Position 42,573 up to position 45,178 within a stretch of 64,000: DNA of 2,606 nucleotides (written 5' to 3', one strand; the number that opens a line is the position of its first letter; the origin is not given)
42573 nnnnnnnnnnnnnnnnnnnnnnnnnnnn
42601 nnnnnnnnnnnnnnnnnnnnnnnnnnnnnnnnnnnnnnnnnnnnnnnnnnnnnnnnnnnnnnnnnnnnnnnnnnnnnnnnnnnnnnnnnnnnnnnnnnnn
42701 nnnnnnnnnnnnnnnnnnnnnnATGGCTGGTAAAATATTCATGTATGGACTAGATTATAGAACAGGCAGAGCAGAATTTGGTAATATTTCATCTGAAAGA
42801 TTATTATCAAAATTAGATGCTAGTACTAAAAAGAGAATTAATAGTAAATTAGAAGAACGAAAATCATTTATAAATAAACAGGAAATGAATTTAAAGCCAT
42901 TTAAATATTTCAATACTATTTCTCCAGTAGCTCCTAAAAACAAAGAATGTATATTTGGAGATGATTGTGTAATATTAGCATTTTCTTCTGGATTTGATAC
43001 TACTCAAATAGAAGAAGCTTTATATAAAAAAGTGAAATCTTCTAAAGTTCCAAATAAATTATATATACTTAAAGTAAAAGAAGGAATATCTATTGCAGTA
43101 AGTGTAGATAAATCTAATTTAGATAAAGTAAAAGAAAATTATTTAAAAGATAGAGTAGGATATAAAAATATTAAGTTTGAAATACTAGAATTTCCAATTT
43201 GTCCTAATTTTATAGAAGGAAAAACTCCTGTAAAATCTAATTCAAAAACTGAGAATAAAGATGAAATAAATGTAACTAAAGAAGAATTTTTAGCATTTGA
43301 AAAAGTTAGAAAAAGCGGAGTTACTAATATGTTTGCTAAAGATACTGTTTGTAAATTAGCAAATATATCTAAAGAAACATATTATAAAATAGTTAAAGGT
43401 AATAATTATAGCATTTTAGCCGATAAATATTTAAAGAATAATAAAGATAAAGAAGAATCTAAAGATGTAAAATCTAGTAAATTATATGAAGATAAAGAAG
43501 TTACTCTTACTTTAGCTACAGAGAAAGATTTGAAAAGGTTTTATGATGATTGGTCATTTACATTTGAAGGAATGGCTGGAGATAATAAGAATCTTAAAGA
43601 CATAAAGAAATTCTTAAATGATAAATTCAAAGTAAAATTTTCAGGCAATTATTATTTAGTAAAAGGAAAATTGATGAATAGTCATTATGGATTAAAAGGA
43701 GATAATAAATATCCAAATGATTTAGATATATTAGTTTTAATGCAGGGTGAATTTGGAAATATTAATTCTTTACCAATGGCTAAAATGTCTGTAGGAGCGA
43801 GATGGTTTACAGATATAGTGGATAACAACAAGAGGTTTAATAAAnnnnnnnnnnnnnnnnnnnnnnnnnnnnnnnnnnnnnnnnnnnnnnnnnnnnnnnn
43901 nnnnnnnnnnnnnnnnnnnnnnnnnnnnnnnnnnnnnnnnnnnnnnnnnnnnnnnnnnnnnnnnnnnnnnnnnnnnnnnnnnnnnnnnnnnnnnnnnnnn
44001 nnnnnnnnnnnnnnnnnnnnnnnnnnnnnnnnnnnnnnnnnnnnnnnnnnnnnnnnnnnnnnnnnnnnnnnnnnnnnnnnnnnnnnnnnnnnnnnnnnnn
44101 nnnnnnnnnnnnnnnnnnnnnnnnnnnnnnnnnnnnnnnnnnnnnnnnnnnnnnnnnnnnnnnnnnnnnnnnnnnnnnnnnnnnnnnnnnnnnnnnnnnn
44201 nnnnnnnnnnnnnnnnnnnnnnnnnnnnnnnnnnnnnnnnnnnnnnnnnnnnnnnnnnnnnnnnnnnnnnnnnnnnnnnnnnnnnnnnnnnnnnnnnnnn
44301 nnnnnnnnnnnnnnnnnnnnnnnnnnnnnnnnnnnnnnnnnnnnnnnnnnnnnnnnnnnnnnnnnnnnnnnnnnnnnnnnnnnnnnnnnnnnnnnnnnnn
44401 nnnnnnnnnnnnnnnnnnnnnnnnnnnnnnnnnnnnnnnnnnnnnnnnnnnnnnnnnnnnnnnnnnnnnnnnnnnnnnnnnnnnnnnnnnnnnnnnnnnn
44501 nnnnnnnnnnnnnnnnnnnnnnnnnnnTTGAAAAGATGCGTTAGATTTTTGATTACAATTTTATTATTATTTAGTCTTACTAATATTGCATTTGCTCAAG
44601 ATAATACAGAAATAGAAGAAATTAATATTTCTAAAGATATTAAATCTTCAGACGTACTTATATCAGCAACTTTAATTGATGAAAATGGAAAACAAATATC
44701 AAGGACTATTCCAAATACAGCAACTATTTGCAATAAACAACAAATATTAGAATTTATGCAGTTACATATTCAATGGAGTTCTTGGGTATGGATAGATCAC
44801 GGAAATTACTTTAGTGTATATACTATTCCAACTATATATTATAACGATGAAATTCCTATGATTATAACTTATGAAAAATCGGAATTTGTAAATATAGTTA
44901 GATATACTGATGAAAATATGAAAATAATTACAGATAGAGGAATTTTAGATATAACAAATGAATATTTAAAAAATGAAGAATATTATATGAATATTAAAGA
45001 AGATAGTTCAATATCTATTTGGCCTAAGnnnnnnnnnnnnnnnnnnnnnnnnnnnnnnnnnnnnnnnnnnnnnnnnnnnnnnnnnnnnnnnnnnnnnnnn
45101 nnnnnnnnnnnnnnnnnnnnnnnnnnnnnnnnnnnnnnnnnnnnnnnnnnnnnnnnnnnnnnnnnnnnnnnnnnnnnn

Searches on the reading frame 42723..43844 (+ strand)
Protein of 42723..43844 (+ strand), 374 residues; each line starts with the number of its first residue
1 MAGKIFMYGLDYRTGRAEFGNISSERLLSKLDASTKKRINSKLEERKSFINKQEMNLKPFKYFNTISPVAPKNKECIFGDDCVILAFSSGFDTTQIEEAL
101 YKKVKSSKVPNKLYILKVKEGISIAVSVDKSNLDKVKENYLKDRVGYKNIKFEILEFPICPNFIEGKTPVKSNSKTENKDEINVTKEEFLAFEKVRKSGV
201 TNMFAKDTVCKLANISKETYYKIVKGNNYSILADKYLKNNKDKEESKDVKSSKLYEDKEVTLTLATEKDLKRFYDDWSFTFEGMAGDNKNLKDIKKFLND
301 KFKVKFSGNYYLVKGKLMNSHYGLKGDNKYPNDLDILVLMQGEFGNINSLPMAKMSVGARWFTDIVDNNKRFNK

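Call 3: search_protein_families(library=pfam, proteins=[window:42723-43844:+], max_evalue=0.01)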
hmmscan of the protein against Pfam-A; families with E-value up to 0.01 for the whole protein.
window:42723-43844:+ (374 aa): 1 family
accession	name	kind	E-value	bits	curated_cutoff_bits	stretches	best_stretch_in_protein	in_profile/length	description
PF16468.10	DUF5049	-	0.002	18.5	28.7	1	193-224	10-39/57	Domain of unknown function (DUF5049)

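Call 5: search_protein_families(library=phrogs, proteins=[window:42723-43844:+], max_evalue=0.001)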
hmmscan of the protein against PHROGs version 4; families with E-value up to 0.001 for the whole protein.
window:42723-43844:+ (374 aa): 1 family
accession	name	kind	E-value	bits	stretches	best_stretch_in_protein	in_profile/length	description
phrog_8677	-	unknown function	0.00051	20.7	0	192-215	9-32/58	-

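Call 53: search_protein_families(library=padloc, proteins=[window:42723-43844:+], max_evalue=0.01)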
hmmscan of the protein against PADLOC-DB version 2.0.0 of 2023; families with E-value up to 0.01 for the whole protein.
window:42723-43844:+ (374 aa): 0 families

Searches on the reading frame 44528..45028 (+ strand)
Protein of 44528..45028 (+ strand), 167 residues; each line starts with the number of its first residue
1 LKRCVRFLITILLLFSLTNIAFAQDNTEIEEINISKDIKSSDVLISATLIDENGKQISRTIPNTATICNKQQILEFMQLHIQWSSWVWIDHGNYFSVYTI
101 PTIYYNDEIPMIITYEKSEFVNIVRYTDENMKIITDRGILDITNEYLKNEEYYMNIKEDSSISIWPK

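Call 11: search_protein_families(library=pfam, proteins=[window:44528-45028:+], max_evalue=0.01)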
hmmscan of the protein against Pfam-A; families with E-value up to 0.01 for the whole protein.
window:44528-45028:+ (167 aa): 1 family
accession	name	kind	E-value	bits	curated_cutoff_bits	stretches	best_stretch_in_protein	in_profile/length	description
PF16339.10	DUF4969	-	0.0092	16.8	31.4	1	1-56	1-56/79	Domain of unknown function (DUF4969)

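Call 21: search_protein_families(library=phrogs, proteins=[window:44528-45028:+], max_evalue=0.001)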
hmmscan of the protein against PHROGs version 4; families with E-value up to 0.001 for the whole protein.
window:44528-45028:+ (167 aa): 0 families
